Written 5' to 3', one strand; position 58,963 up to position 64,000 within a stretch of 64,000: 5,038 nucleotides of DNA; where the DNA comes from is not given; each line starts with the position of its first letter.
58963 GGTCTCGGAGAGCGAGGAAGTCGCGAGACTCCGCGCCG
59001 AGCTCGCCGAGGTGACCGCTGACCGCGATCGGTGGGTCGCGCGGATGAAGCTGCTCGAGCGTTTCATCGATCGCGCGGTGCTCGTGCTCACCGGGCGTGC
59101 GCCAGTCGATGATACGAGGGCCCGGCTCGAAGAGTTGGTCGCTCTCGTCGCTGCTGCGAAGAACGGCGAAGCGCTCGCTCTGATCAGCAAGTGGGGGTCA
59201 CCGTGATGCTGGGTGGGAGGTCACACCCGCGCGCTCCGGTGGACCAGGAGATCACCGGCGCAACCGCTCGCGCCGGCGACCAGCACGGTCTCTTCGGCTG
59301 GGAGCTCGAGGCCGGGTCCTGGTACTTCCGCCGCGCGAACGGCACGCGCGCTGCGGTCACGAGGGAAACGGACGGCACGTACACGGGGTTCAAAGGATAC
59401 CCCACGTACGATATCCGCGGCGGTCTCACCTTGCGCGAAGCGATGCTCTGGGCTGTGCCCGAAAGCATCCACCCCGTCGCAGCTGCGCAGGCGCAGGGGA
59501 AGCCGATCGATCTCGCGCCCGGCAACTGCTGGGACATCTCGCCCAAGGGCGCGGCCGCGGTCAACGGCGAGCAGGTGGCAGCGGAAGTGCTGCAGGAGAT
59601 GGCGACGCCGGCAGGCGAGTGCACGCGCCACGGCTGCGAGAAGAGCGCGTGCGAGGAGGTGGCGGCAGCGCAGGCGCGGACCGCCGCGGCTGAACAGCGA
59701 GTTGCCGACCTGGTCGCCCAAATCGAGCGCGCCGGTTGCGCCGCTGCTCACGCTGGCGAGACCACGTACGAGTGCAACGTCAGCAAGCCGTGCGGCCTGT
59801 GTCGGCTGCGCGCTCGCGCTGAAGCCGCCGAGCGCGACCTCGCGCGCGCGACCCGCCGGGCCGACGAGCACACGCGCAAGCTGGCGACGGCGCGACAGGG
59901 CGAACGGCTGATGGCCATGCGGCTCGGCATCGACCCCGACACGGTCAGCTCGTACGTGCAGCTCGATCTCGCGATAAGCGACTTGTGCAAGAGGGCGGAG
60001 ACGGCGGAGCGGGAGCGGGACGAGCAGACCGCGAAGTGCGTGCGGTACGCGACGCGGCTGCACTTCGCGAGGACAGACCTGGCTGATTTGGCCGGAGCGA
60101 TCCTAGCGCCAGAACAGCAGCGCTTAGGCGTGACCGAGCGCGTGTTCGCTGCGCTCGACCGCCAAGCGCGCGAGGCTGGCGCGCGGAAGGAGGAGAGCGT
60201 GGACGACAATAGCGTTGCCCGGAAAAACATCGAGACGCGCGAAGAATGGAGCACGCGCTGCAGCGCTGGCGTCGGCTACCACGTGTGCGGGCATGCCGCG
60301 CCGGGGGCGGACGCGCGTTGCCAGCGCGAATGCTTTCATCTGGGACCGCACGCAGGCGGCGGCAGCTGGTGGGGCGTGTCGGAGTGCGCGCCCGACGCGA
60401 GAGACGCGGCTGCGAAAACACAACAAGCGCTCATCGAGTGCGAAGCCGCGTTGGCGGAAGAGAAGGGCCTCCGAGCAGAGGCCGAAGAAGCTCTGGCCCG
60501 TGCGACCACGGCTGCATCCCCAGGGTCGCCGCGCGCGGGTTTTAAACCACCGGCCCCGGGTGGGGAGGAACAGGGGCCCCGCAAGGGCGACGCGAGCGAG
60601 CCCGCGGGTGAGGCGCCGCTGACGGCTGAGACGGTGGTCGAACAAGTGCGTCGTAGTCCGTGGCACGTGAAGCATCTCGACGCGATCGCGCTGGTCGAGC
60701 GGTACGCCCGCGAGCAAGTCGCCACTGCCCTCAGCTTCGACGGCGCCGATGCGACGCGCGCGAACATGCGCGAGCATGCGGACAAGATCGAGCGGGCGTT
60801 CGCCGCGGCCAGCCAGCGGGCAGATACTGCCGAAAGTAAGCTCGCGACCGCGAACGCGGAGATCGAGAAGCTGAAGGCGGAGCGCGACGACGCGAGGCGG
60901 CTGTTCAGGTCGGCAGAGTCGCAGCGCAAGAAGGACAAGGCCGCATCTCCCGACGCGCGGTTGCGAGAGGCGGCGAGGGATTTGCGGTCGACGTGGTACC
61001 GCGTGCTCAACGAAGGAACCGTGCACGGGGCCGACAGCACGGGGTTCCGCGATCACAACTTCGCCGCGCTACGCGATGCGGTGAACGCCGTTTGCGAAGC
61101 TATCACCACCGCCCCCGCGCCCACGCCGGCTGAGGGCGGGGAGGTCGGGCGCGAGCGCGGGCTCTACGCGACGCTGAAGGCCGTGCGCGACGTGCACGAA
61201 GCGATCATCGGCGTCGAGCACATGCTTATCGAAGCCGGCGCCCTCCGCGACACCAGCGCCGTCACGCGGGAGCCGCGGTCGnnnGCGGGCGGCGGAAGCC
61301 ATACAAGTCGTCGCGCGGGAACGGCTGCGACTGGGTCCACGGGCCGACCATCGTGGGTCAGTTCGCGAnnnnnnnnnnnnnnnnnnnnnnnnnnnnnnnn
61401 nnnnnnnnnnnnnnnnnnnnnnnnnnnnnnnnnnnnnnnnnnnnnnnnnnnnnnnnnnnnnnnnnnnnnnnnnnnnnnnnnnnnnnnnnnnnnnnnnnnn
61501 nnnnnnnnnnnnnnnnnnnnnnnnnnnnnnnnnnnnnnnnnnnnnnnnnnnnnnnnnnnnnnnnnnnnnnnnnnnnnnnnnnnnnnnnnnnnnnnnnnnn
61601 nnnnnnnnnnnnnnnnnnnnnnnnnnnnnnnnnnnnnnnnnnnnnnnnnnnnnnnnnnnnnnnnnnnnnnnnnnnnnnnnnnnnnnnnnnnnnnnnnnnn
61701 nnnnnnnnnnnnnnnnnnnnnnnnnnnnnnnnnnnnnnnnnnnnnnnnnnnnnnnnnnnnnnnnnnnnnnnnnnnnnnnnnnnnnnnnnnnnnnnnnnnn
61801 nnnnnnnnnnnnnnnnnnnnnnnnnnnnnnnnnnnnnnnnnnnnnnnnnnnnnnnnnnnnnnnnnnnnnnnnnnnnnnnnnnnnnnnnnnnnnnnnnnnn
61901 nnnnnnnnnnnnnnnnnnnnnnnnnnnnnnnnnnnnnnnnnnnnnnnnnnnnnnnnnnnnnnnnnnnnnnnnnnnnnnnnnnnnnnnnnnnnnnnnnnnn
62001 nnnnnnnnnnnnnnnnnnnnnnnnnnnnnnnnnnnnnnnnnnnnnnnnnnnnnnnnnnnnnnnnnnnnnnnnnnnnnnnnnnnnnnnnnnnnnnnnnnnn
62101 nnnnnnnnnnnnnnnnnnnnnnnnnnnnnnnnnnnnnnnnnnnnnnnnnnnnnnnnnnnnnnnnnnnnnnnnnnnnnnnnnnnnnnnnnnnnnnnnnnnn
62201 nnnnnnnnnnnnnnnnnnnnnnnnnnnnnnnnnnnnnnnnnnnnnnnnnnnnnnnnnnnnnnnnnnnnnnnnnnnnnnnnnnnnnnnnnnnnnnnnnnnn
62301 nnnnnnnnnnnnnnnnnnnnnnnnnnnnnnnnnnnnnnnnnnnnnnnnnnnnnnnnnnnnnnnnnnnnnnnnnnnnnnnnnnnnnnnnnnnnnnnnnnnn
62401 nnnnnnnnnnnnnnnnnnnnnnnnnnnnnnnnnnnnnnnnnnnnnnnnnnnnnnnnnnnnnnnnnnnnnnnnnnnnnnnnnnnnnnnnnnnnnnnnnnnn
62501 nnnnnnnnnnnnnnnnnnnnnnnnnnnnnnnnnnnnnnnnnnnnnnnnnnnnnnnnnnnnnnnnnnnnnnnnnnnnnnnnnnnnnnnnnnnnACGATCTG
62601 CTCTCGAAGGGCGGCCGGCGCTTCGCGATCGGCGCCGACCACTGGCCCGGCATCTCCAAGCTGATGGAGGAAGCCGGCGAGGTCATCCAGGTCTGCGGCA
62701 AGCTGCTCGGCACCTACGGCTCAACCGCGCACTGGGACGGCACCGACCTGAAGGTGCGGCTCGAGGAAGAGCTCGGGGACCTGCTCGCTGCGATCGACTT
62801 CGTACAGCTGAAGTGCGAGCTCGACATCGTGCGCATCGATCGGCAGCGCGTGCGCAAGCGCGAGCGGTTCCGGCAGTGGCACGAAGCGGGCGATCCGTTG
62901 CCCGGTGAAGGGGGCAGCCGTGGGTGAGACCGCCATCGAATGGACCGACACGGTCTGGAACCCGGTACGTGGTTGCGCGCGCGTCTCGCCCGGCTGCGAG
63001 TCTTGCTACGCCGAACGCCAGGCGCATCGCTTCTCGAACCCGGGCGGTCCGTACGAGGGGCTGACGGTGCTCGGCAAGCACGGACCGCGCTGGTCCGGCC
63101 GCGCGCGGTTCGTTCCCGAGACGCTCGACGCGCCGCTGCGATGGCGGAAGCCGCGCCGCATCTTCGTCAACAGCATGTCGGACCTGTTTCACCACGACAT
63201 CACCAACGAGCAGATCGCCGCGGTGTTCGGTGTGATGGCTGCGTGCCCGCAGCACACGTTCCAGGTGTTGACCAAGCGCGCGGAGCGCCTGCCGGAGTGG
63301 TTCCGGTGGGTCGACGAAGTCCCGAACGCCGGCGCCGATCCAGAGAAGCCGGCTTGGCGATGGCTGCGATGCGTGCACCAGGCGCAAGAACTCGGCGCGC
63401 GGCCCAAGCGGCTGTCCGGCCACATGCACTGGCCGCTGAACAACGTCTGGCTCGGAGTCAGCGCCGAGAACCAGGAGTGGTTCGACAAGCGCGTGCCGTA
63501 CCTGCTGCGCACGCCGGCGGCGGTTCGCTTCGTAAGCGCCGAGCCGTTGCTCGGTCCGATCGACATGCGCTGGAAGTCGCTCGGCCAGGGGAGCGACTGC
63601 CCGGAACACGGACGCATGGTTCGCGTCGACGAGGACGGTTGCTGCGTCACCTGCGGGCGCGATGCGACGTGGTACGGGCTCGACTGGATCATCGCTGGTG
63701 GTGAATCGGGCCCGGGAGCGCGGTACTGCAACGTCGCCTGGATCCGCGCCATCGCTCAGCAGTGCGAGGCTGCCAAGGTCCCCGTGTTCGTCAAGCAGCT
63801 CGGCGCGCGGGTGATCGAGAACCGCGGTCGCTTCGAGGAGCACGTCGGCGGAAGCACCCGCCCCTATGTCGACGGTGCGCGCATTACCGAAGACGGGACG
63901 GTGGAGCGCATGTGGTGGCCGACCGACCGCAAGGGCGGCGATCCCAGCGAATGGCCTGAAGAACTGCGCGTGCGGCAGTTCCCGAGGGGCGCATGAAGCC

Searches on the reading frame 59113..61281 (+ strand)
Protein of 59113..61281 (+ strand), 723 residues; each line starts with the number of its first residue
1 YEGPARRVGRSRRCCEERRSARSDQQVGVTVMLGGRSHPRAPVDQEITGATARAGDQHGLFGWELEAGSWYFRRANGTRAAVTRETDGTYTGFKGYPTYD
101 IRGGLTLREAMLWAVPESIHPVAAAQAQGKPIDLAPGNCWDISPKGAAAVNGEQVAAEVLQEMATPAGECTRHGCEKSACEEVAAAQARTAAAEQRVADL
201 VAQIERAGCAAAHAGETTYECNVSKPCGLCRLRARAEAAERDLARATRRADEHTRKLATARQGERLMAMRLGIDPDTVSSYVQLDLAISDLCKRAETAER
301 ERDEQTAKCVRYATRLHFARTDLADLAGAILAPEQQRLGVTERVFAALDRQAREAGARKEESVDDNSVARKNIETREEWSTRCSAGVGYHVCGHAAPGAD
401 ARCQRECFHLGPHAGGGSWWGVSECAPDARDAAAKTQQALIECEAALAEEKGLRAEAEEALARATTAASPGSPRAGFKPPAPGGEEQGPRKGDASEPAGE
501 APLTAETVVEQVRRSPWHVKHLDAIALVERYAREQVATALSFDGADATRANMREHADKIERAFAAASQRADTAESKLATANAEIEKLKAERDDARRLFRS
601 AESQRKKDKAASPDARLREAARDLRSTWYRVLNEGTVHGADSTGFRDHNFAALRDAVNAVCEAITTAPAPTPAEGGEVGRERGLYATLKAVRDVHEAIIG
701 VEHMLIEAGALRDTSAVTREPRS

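Call 13: search_protein_families(library=phrogs, proteins=[window:59113-61281:+], max_evalue=0.00001)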
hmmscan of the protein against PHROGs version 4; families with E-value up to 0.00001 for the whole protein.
window:59113-61281:+ (723 aa): 0 families

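Call 49: search_protein_families(library=pfam, proteins=[window:59113-61281:+], max_evalue=0.001)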
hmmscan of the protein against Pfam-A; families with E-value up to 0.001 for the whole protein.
window:59113-61281:+ (723 aa): 1 family
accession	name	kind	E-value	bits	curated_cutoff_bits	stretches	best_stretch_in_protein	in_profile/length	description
PF12128.14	DUF3584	-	0.00054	18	31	1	550-606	600-656/1191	Protein of unknown function (DUF3584)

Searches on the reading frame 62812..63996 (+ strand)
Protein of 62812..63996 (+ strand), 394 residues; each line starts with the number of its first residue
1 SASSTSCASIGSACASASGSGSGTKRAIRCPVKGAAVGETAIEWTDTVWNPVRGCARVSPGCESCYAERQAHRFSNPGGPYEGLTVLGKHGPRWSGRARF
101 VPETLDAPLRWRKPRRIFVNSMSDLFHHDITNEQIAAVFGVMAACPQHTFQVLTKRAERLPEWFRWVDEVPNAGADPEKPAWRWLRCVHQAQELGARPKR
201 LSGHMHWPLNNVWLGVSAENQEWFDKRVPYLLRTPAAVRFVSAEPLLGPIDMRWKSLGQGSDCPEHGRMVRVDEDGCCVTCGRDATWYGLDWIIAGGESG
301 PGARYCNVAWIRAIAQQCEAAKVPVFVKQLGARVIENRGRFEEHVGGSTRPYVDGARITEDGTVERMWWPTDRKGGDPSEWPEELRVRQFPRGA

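Call 49: search_protein_families(library=pfam, proteins=[window:62812-63996:+], max_evalue=0.001)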
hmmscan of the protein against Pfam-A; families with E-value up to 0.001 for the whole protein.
window:62812-63996:+ (394 aa): 1 family
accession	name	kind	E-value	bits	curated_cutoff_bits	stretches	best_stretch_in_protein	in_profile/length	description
PF07505.17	DUF5131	-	9.6e-80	268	28.9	1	39-335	1-220/243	Protein of unknown function (DUF5131)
